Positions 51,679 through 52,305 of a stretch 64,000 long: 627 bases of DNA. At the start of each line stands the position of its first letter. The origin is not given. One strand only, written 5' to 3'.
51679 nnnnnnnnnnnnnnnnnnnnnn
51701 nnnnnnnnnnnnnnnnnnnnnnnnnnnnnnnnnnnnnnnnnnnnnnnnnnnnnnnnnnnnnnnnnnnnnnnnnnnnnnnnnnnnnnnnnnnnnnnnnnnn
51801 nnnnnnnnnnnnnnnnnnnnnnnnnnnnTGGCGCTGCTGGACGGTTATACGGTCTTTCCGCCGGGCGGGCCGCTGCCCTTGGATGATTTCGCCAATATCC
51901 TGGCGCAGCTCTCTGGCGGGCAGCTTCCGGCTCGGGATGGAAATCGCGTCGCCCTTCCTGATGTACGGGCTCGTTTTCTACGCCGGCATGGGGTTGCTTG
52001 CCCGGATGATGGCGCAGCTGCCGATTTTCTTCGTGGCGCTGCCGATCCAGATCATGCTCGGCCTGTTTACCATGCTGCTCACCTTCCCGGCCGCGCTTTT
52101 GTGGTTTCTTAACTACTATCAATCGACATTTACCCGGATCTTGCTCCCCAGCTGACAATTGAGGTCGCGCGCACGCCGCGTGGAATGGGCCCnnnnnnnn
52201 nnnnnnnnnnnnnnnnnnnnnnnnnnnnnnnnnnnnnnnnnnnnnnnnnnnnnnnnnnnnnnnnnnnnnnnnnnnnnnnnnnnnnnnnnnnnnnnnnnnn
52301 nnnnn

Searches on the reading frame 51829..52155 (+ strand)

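Call 47: search_protein_families(library=pfam, proteins=[window:51829-52155:+], max_evalue=0.0001)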
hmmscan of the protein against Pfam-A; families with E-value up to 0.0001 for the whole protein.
window:51829-52155:+ (108 aa): 1 family
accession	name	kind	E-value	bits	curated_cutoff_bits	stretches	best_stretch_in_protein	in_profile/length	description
PF01311.25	Bac_export_1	-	6.7e-15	55.7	27.8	1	28-98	158-228/230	Bacterial export proteins, family 1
